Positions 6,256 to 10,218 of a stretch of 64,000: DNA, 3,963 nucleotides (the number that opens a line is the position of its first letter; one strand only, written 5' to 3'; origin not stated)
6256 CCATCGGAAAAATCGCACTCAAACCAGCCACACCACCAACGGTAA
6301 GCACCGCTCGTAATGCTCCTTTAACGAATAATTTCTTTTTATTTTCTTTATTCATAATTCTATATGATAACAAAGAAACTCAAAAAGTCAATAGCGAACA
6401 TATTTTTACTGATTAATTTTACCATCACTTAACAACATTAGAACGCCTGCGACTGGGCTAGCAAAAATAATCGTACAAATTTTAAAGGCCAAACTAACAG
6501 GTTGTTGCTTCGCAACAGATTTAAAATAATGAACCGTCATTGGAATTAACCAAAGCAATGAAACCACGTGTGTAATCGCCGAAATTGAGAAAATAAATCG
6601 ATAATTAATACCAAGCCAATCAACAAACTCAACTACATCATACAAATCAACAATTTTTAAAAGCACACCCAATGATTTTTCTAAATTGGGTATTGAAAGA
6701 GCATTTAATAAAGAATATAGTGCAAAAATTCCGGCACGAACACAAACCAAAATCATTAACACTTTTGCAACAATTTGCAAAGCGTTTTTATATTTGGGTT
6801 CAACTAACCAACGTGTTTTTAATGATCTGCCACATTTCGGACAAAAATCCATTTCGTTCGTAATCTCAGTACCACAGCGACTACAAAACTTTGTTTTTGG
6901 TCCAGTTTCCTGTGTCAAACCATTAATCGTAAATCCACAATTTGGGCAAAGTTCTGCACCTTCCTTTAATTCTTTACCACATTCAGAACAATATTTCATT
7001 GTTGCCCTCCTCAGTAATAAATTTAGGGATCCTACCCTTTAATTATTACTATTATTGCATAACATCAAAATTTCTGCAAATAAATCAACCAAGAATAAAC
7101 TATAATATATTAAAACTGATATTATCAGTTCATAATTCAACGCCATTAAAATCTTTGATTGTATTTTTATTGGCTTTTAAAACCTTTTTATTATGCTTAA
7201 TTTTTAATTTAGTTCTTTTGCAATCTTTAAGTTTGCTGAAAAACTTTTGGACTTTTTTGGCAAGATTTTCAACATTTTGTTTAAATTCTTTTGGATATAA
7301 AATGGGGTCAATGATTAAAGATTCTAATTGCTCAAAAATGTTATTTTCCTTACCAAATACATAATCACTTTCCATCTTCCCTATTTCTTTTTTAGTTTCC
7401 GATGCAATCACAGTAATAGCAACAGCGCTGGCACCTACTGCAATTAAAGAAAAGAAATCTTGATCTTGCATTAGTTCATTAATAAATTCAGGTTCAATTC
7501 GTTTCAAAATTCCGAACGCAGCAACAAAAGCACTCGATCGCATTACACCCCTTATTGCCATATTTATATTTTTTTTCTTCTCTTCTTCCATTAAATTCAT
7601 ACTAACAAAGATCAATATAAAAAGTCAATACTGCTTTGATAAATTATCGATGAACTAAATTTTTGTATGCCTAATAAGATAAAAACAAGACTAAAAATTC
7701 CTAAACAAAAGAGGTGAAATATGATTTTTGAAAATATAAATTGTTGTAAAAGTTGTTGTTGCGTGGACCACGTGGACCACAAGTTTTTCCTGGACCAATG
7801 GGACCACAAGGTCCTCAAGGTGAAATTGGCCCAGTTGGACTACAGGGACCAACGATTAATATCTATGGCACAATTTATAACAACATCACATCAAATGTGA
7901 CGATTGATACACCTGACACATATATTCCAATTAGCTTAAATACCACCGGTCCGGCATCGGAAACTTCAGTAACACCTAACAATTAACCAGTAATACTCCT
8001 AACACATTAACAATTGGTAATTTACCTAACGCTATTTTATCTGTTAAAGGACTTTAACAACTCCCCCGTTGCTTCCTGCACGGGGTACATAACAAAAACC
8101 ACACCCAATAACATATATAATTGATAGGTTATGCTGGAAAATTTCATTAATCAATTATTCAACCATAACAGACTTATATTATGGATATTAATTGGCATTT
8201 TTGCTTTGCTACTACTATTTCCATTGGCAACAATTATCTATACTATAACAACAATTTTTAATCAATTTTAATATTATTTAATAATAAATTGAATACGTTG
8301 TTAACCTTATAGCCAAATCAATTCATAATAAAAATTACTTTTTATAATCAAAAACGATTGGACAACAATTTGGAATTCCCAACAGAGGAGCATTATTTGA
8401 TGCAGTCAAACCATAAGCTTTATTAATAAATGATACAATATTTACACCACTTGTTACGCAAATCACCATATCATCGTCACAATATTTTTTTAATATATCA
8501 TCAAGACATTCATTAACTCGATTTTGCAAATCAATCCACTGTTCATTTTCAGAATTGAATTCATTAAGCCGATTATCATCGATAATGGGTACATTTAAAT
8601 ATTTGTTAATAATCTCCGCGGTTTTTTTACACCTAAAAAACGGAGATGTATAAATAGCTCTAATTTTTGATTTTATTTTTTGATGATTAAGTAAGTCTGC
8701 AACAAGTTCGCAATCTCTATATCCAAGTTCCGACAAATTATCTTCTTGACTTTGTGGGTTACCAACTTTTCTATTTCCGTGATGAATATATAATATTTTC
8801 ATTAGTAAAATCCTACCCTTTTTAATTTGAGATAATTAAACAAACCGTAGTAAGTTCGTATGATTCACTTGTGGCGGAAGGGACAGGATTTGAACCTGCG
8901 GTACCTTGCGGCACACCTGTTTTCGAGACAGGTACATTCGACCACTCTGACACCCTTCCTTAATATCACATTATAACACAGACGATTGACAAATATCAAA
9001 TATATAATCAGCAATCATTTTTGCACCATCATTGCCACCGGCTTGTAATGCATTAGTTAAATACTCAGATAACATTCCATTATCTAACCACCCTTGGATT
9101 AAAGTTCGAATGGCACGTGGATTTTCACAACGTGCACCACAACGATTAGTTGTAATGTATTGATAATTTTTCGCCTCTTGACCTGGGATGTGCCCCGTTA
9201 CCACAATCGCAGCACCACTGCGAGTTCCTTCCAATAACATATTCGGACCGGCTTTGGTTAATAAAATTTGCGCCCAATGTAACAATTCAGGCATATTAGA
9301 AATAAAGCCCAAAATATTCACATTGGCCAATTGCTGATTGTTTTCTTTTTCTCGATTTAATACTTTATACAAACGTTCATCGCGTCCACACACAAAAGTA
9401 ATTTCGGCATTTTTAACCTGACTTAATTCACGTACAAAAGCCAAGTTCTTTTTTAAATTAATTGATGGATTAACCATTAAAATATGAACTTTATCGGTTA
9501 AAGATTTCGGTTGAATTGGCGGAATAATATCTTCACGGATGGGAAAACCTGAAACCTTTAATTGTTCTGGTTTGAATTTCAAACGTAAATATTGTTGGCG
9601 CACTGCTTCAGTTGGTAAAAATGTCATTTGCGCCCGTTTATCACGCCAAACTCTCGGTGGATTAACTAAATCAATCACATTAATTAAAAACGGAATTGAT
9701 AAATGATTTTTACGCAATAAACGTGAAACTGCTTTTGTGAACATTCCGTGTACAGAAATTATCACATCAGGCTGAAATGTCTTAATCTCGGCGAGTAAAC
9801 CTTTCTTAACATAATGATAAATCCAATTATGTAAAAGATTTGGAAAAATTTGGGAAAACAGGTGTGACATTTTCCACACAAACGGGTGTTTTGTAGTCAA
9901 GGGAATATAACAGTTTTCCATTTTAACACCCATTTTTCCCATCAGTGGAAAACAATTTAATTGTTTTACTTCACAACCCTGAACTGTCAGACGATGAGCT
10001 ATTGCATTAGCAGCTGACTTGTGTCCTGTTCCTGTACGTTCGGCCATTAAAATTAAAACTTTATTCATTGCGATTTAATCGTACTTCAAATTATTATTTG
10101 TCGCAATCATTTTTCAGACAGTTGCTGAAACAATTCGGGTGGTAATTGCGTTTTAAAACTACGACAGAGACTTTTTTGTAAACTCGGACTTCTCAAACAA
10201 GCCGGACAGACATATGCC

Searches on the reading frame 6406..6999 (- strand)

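Call 45: search_protein_families(library=pfam, proteins=[window:6406-6999:-], max_evalue=0.00001)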
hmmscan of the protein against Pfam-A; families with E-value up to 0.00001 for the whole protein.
window:6406-6999:- (197 aa): 7 families
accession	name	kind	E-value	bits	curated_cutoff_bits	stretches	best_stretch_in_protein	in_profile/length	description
PF13240.11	Zn_Ribbon_1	-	3.5e-15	55.7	25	2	38-60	1-23/23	zinc-ribbon domain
PF13248.11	Zn_ribbon_3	-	4.3e-12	45.5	27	1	1-22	2-23/26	zinc-ribbon domain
PF12773.13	DZR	-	1.5e-09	38.3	27.3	0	32-64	8-38/45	Double zinc ribbon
PF17032.10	Zn_ribbon_15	-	1.8e-07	32.3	28.9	0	36-57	52-73/73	zinc-ribbon family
PF14803.11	Zn_ribbon_Nudix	-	5.1e-06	26.7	25.6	0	37-47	1-11/34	Nudix N-terminal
PF24460.1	DUF7575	-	8.2e-06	25.5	28.5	0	38-60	5-27/28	Domain of unknown function (DUF7575)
PF04981.18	NMD3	-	9e-06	25.8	24.9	0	4-79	1-66/243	NMD3 family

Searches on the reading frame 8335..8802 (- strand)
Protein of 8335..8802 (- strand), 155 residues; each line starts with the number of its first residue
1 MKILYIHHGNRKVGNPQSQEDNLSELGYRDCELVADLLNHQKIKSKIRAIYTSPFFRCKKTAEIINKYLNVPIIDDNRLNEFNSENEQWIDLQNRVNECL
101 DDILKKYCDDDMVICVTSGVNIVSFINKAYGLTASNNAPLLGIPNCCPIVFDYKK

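Call 45: search_protein_families(library=pfam, proteins=[window:8335-8802:-], max_evalue=0.00001)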
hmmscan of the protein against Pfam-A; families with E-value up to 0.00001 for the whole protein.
window:8335-8802:- (155 aa): 1 family
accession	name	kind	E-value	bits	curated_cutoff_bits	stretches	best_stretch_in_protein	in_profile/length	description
PF00300.27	His_Phos_1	-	6e-17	62.4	21.7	1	19-83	20-81/194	Histidine phosphatase superfamily (branch 1)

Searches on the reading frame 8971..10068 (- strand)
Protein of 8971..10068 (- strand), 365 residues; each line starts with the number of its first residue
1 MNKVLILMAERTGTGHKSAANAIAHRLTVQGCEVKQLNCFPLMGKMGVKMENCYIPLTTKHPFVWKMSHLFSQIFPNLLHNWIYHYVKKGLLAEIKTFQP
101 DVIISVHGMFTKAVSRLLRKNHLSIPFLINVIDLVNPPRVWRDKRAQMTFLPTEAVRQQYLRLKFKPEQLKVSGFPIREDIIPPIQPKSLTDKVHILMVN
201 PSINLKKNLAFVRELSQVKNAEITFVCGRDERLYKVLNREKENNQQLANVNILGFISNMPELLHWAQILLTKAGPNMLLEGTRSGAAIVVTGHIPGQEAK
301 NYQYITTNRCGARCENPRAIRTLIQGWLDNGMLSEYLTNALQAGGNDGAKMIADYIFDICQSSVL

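Call 45: search_protein_families(library=pfam, proteins=[window:8971-10068:-], max_evalue=0.00001)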
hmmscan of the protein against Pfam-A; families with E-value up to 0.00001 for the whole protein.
window:8971-10068:- (365 aa): 2 families
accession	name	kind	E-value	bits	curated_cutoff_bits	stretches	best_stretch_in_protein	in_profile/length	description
PF06925.17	MGDG_synth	-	2.3e-12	47.8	25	1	16-177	1-169/169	Monogalactosyldiacylglycerol (MGDG) synthase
PF04101.22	Glyco_tran_28_C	-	5.1e-07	30.3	22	1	219-304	29-113/166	Glycosyltransferase family 28 C-terminal domain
